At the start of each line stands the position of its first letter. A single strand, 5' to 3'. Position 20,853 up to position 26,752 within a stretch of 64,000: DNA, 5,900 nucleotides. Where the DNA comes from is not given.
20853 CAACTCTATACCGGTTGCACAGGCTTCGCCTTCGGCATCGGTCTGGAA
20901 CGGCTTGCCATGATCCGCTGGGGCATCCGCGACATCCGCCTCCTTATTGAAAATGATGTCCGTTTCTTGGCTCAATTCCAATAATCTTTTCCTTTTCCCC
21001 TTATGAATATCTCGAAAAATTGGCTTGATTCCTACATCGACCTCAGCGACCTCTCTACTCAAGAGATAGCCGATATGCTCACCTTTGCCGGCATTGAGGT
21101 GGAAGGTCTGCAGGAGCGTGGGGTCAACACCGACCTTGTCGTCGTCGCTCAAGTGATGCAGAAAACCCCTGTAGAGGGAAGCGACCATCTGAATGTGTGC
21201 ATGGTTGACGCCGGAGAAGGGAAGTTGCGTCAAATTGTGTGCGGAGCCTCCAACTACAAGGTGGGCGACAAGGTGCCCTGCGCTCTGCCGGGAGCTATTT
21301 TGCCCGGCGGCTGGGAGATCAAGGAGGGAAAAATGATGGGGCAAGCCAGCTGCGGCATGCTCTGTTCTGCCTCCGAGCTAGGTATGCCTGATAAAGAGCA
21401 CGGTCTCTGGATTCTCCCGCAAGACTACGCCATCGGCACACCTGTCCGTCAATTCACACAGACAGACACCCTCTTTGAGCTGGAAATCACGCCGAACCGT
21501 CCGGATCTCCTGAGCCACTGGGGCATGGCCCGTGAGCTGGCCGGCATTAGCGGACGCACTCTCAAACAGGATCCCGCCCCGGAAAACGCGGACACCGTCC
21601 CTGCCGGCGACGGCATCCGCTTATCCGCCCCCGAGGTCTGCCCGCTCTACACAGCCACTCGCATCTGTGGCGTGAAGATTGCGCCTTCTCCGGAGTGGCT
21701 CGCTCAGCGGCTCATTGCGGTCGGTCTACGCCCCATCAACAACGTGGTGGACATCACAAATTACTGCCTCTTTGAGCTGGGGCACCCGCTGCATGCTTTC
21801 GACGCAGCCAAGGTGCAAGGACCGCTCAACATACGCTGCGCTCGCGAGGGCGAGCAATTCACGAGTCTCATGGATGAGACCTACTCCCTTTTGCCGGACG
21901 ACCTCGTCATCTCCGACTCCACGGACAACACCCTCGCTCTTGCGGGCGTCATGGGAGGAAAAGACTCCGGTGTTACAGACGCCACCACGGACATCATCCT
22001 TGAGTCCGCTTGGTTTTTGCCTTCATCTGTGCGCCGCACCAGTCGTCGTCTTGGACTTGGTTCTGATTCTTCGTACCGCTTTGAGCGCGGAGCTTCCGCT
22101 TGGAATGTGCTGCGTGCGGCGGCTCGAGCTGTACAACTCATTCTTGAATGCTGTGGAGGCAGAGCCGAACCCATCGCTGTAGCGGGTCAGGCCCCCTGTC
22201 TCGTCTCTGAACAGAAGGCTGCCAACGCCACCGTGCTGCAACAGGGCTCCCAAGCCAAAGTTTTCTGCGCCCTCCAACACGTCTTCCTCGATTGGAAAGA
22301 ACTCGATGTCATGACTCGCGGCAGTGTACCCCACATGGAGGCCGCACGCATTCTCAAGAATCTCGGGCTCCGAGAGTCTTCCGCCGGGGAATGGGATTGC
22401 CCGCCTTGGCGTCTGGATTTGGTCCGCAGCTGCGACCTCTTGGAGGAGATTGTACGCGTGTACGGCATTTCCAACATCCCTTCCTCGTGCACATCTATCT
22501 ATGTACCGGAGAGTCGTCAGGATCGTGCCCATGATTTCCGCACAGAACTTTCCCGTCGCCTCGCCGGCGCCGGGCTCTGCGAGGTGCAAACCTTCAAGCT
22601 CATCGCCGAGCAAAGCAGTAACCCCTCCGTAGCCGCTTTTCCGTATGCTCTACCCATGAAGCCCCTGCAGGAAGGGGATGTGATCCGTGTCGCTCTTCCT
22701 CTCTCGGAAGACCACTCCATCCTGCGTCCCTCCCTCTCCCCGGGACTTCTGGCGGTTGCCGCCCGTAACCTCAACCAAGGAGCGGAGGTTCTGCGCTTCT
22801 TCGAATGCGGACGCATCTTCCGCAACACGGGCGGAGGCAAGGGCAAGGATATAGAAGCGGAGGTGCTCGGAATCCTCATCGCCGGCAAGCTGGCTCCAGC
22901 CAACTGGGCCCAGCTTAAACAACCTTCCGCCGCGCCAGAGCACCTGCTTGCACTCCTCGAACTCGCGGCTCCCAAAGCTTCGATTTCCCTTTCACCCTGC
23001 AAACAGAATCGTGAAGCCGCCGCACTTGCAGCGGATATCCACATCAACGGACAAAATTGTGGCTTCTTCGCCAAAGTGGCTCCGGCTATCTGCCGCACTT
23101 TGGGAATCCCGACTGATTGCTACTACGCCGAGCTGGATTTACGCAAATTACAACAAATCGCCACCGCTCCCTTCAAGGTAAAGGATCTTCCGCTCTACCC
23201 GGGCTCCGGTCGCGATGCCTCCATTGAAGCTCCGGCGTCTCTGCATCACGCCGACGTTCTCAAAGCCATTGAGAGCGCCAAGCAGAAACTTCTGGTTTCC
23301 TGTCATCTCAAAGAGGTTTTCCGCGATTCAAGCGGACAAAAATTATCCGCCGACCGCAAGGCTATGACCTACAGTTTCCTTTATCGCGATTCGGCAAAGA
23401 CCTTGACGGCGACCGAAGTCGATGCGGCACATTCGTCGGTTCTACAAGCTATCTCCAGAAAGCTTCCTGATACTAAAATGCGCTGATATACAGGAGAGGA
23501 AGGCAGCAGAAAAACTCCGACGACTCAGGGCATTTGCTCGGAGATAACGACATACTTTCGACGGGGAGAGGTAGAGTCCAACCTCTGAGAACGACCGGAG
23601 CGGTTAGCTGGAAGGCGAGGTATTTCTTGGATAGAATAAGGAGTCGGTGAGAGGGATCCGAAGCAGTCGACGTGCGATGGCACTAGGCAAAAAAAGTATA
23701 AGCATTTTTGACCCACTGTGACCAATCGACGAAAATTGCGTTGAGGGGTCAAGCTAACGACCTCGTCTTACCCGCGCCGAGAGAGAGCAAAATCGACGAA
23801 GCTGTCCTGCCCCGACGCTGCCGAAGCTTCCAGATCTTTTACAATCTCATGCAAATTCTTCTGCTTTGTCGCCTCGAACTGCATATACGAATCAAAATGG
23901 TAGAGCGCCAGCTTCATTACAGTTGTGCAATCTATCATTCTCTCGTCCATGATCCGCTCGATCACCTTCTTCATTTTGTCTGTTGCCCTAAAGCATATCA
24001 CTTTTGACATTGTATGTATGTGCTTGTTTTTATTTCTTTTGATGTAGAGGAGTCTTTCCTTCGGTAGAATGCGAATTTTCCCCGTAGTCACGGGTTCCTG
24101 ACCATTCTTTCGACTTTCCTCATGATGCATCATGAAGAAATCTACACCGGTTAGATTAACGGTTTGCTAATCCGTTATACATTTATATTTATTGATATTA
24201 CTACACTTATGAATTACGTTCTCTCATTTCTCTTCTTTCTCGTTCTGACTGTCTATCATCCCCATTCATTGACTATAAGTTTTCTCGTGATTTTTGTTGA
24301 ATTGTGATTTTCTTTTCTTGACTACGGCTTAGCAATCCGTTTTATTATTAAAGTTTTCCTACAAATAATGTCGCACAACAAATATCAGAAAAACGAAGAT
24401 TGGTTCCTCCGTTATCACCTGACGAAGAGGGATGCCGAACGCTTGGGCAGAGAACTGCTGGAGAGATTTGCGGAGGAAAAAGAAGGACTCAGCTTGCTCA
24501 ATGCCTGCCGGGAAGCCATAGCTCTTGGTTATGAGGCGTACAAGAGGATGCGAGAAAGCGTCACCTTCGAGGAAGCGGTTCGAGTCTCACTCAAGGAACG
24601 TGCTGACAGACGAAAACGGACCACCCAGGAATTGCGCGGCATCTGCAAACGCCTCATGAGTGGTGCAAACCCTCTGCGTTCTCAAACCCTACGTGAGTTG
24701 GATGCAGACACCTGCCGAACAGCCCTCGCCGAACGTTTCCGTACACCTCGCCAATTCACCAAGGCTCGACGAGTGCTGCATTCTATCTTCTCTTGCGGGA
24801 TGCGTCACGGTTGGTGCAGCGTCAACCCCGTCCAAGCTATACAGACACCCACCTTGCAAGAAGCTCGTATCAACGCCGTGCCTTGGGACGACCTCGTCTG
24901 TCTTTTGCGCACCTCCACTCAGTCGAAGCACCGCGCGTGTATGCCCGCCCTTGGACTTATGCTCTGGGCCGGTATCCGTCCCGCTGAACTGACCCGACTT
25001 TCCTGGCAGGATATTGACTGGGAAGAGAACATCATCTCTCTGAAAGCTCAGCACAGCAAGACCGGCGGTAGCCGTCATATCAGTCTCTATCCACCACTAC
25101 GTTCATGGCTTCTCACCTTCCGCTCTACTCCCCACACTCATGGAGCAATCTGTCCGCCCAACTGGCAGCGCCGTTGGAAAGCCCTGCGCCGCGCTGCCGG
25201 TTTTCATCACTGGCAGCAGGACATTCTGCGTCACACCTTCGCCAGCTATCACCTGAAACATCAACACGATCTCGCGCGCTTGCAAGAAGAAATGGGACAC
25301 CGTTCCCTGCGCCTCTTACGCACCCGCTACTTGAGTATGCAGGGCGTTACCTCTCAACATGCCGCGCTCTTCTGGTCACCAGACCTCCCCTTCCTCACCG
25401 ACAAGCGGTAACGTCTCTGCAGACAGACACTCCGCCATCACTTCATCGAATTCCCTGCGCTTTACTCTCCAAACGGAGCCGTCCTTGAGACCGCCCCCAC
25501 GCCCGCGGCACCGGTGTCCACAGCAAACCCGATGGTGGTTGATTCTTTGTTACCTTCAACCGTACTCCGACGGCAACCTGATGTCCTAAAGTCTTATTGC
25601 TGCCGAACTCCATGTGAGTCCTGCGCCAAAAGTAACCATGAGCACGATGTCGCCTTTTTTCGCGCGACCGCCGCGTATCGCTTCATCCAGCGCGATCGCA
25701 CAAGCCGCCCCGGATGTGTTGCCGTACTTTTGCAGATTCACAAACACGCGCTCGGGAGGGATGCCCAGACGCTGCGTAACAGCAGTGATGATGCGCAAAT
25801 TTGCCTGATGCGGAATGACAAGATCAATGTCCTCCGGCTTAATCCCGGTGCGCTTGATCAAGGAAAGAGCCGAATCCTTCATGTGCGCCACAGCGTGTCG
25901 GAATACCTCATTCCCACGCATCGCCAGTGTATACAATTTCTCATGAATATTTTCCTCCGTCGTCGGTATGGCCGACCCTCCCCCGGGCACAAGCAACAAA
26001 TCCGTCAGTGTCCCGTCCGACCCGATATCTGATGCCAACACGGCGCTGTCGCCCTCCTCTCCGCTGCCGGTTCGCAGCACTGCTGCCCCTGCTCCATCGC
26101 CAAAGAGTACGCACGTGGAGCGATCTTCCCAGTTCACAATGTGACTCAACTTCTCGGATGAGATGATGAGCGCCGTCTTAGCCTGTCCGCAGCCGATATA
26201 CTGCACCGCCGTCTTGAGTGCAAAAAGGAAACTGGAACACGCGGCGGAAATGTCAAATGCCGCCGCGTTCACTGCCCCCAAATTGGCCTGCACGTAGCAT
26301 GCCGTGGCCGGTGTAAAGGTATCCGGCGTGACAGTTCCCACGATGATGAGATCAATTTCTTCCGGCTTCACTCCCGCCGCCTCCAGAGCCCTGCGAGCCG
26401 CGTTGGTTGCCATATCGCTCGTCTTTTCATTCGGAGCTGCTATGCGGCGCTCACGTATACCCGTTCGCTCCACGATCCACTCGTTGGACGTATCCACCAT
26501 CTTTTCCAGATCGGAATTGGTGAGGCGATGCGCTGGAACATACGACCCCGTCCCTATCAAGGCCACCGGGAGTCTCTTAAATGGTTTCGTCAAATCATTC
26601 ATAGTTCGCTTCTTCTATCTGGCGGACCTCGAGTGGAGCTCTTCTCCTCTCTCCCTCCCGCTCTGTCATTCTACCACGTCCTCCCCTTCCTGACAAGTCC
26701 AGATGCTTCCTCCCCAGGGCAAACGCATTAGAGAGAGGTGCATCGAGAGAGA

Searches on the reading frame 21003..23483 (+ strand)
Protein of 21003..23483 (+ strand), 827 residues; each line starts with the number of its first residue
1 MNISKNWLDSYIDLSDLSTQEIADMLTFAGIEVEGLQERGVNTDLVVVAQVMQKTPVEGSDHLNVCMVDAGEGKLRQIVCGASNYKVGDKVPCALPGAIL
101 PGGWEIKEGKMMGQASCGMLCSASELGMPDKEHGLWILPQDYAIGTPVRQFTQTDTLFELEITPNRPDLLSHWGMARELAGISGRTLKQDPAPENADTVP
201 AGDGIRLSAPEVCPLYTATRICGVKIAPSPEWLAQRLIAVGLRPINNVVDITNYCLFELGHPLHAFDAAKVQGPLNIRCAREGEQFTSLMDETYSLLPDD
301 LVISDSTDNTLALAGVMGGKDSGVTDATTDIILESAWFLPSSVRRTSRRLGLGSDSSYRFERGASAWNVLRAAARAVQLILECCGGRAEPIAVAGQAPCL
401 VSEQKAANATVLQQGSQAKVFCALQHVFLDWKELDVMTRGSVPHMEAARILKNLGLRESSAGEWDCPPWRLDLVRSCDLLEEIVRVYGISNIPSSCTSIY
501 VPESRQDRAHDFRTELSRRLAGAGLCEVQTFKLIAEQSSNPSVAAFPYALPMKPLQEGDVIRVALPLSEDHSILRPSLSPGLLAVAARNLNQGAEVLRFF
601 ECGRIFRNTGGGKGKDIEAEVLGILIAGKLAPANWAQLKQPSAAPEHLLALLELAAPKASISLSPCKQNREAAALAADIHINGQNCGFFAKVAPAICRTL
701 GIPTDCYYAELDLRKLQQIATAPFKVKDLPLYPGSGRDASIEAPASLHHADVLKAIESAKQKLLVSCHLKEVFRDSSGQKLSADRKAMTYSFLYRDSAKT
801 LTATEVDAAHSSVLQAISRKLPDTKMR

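Call 50: search_protein_families(library=pfam, proteins=[window:21003-23483:+], max_evalue=0.0001)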
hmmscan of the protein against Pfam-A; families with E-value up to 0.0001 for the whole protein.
window:21003-23483:+ (827 aa): 5 families
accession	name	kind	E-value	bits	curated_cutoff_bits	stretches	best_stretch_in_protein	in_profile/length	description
PF03483.22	B3_4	-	5.9e-66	221.8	29.3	1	213-385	2-174/174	B3/4 domain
PF17759.6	tRNA_synthFbeta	-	5.5e-35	121.2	22.4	1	492-713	1-214/214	Phenylalanyl tRNA synthetase beta chain CLM domain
PF01588.26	tRNA_bind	-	1e-18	67.6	27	1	46-146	1-95/96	Putative tRNA binding domain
PF03147.19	FDX-ACB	-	6.3e-16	59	31.1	1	730-821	1-89/94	Ferredoxin-fold anticodon binding domain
PF03484.21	B5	-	2.6e-11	44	28.6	1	440-488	14-66/67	tRNA synthetase B5 domain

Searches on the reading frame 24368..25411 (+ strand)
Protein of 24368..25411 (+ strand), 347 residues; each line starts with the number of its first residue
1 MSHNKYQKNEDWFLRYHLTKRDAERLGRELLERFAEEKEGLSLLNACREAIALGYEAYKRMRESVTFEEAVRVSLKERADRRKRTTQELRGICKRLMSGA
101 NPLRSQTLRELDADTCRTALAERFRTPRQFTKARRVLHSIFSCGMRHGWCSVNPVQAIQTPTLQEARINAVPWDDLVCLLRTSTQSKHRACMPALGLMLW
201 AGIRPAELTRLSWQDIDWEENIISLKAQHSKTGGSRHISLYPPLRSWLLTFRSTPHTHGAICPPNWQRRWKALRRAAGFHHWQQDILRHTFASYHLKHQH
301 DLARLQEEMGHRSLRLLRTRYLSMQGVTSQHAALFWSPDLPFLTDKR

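Call 50: search_protein_families(library=pfam, proteins=[window:24368-25408:+], max_evalue=0.0001)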
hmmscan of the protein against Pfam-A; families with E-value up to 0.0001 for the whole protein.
window:24368-25408:+ (347 aa): 1 family
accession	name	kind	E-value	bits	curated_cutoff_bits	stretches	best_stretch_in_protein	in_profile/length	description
PF00589.27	Phage_integrase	-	1.9e-15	57.5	27.1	1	180-322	15-166/172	Phage integrase family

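Call 52: search_protein_families(library=ncbifam, proteins=[window:24368-25408:+], max_evalue=0.01)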
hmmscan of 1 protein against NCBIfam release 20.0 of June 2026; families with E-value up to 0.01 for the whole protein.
window:24368-25408:+ (347 aa): 6 families
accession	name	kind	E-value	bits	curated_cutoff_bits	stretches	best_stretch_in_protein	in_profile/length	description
NF040815.2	recomb_XerA_Arch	equivalog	3.3e-13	49.8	220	1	81-316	12-247/263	site-specific tyrosine recombinase/integron integrase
TIGR02224.1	recomb_XerC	equivalog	1.7e-12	47.4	335.15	1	105-315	38-269/295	tyrosine recombinase XerC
TIGR02225.1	recomb_XerD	equivalog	1.7e-09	37.5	329.6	1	107-247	37-179/290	site-specific tyrosine recombinase XerD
NF001399.0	PRK00283.1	subfamily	2.1e-09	37.1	279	1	106-231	46-176/300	tyrosine recombinase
TIGR02249.1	integrase_gron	subfamily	2.1e-06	27.3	265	0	267-315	243-292/315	integron integrase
NF003462.0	PRK05084.1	equivalog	0.00011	21.1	267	0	287-315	308-336/360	tyrosine recombinase XerS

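Call 54: find_encoding_contigs(protein=window:24368-25411:+, flank=2500, max_places=10)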
Protein window:24368-25411:+ (347 aa): 6 contigs read that carry it; 6 places shown.
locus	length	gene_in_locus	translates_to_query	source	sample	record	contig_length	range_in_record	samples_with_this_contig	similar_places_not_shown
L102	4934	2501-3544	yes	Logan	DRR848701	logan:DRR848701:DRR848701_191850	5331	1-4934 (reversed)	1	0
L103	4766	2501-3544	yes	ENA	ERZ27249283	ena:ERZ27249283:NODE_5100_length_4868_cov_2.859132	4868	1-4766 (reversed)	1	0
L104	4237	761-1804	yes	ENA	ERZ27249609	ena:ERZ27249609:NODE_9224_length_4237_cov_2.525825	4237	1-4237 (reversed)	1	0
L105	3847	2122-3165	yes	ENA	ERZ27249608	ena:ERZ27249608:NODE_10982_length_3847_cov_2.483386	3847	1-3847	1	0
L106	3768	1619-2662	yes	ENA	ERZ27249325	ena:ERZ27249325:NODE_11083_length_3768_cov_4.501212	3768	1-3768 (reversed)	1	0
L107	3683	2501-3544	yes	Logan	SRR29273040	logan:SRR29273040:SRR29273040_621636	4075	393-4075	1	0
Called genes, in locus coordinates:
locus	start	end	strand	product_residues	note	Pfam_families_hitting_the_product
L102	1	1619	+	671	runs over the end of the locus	?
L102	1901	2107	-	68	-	-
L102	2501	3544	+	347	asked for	PF00589:Phage_integrase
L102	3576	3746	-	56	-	-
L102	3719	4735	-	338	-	PF00108:Thiolase_N, PF08392:FAE1_CUT1_RppA (faint), PF08545:ACP_syn_III, PF08541:ACP_syn_III_C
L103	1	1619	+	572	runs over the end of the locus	?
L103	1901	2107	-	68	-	-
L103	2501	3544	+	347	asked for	PF00589:Phage_integrase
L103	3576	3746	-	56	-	-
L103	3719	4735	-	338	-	PF00108:Thiolase_N, PF08392:FAE1_CUT1_RppA (faint), PF08545:ACP_syn_III, PF08541:ACP_syn_III_C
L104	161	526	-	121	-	-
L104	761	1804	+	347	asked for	PF00589:Phage_integrase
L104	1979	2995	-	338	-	PF00108:Thiolase_N, PF08392:FAE1_CUT1_RppA (faint), PF08545:ACP_syn_III, PF08541:ACP_syn_III_C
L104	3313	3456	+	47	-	-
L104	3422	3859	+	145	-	PF00334:NDK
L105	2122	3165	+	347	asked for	PF00589:Phage_integrase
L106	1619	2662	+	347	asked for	PF00589:Phage_integrase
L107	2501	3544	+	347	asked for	PF00589:Phage_integrase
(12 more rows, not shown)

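Call 57: find_homologous_proteins(query=window:24368-25408:+, max_evalue=1e-10)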
Query window:24368-25408:+ (347 aa): 1181 proteins with E <= 1e-10 among 4495 candidates; the best 120 are listed.
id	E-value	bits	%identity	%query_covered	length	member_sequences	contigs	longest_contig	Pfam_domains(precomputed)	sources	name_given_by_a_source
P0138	8.2e-230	780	98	100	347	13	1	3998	PF00589.28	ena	-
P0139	1.4e-152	526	68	98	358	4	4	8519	PF00589.28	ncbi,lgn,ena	-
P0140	4.0e-132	459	64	93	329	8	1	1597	PF00589.28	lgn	-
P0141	4.6e-128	445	62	93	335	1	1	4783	PF00589.28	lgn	-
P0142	4.8e-128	445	60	97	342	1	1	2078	PF00589.28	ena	-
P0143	1.7e-127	443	60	96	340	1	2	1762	PF22022.3,PF00589.28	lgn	-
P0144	6.4e-127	441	59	96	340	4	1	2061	PF00589.28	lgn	-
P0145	1.9e-126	440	60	95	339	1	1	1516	PF00589.28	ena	-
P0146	2.7e-125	436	59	96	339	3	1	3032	PF00589.28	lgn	-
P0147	3.1e-125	436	59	95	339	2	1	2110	PF00589.28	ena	-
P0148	4.5e-125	435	60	95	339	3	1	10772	PF00589.28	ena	-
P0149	1.5e-124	434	61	93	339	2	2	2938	PF22022.3,PF00589.28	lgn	-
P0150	4.3e-124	432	62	90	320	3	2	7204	PF00589.28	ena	-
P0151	4.6e-124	432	59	95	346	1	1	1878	PF00589.28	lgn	-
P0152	8.4e-124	431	60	95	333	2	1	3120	PF00589.28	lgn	-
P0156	5.0e-121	422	57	95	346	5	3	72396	PF00589.28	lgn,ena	-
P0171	3.6e-112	393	55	96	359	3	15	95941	PF00589.28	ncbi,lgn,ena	-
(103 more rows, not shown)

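Call 58: find_encoding_contigs(protein=P0171, flank=10000, max_places=3)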
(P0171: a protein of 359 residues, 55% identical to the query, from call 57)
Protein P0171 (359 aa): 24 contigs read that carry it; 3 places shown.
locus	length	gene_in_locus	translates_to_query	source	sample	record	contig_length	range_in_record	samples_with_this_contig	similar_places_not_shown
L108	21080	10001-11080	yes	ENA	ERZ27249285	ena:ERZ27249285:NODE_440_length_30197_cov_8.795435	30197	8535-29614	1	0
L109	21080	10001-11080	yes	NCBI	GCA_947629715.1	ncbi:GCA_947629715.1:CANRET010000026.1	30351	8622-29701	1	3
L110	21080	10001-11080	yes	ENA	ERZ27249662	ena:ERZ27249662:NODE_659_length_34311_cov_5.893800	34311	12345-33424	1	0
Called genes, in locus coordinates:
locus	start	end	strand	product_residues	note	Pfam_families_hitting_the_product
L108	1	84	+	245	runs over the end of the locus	PF00590:TP_methylase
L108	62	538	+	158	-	PF13412:HTH_24 (faint), PF01037:AsnC_trans_reg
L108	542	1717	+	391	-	PF00155:Aminotran_1_2, PF01212:Beta_elim_lyase, PF00266:Aminotran_5, PF01041:DegT_DnrJ_EryC1, PF01053:Cys_Met_Meta_PP (weak)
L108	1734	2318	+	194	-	PF13548:DUF4126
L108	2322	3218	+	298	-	PF00483:NTP_transferase, PF12804:NTP_transf_3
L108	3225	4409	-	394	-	PF17785:PUA_3, PF10672:Methyltrans_SAM, PF05175:MTS (weak), PF06325:PrmA, PF02475:TRM5-TYW2_MTfase (weak), PF03602:Cons_hypoth95 (weak), PF13649:Methyltransf_25 (weak)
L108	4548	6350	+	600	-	PF05496:RuvB_N (faint), PF06068:TIP49 (faint), PF13604:AAA_30 (weak), PF13177:DNA_pol3_delta2, PF13401:AAA_22 (weak), PF00004:AAA, PF22608:DNAX_ATPase_lid, PF12169:DNA_pol3_gamma3, +2 more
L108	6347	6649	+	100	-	PF02575:YbaB_DNA_bd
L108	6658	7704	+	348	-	-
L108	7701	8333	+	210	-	PF13191:AAA_16 (weak), PF00005:ABC_tran, PF02463:SMC_N (weak), PF13401:AAA_22 (weak), PF13304:AAA_21 (faint)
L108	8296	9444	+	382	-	-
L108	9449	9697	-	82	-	-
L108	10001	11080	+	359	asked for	PF00589:Phage_integrase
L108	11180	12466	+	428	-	PF00764:Arginosuc_synth, PF20979:Arginosuc_syn_C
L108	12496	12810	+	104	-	PF01022:HTH_5, PF12840:HTH_20 (weak)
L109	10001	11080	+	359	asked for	PF00589:Phage_integrase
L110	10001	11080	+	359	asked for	PF00589:Phage_integrase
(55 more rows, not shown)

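Call 69: find_encoding_contigs(protein=P0139, flank=1200, max_places=4)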
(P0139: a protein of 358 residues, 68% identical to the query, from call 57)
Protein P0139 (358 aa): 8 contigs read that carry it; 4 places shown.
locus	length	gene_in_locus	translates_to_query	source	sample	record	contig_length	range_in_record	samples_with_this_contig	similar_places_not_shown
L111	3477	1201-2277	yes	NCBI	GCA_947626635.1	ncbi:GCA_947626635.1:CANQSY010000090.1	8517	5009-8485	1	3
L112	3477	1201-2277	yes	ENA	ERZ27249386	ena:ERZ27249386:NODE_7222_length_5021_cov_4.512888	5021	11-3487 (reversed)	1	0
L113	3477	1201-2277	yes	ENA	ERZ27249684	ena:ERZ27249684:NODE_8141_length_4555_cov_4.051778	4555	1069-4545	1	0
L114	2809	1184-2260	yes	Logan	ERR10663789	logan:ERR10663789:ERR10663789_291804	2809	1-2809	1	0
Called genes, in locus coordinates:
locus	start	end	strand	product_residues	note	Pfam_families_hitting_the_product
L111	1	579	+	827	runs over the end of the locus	PF01588:tRNA_bind, PF03483:B3_4, PF03484:B5, PF17759:tRNA_synthFbeta, PF03147:FDX-ACB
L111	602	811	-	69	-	-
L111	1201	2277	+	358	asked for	PF00589:Phage_integrase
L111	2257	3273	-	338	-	PF00108:Thiolase_N, PF08392:FAE1_CUT1_RppA (faint), PF08545:ACP_syn_III, PF08541:ACP_syn_III_C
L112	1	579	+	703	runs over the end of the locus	?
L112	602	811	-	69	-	-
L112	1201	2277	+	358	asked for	PF00589:Phage_integrase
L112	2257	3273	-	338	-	PF00108:Thiolase_N, PF08392:FAE1_CUT1_RppA (faint), PF08545:ACP_syn_III, PF08541:ACP_syn_III_C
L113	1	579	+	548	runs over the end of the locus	?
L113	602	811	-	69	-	-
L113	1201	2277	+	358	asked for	PF00589:Phage_integrase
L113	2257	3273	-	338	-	PF00108:Thiolase_N, PF08392:FAE1_CUT1_RppA (faint), PF08545:ACP_syn_III, PF08541:ACP_syn_III_C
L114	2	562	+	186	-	?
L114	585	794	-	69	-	-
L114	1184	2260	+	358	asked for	PF00589:Phage_integrase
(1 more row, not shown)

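Call 70: find_encoding_contigs(protein=P0156, flank=1200, max_places=3)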
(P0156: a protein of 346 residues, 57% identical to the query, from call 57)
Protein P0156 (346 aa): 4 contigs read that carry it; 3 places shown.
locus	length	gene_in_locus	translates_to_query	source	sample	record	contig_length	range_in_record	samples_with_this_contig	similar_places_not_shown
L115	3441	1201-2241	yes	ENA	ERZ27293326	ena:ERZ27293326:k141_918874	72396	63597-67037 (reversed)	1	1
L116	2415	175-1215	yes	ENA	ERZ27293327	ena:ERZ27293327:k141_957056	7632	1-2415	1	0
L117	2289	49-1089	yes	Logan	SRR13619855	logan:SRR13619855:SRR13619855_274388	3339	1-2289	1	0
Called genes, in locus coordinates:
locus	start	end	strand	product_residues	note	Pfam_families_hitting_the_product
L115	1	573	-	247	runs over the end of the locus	-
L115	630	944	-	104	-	-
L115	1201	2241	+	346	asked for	PF00589:Phage_integrase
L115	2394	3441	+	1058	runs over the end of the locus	PF17757:UvrB_inter, PF02559:CarD_TRCF_RID, PF00270:DEAD, PF04851:ResIII, PF00271:Helicase_C, PF03461:TRCF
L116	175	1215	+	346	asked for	PF00589:Phage_integrase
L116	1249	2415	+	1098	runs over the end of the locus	PF17757:UvrB_inter, PF02559:CarD_TRCF_RID, PF00270:DEAD, PF04851:ResIII, PF00271:Helicase_C, PF03461:TRCF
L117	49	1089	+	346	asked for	PF00589:Phage_integrase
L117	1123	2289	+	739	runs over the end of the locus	?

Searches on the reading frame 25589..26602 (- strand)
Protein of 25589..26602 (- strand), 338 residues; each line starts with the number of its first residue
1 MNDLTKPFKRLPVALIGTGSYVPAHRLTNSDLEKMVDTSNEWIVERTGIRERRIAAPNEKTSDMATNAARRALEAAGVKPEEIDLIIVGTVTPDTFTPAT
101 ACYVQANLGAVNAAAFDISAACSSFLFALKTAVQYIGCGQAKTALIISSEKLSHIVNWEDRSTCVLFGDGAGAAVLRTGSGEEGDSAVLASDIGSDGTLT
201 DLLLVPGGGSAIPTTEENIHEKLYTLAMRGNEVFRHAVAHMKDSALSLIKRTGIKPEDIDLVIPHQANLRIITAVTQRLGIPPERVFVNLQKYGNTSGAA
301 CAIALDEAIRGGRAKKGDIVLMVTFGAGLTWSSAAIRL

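Call 23: search_protein_families(library=pfam, proteins=[window:25589-26602:-], max_evalue=0.0001)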
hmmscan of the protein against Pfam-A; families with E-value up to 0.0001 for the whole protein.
window:25589-26602:- (338 aa): 4 families
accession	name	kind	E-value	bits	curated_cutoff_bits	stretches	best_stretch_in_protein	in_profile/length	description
PF08541.16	ACP_syn_III_C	-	2.1e-36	124.4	26.6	1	250-337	2-89/90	3-Oxoacyl-[acyl-carrier-protein (ACP)] synthase III C terminal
PF08545.16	ACP_syn_III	-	1.3e-29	102.3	24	1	116-197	1-80/80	3-Oxoacyl-[acyl-carrier-protein (ACP)] synthase III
PF00108.29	Thiolase_N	-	7.8e-14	52.1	26.4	1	46-157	8-120/260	Thiolase, N-terminal domain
PF08392.18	FAE1_CUT1_RppA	-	1.4e-06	28.3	27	0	53-176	75-203/290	FAE1/Type III polyketide synthase-like protein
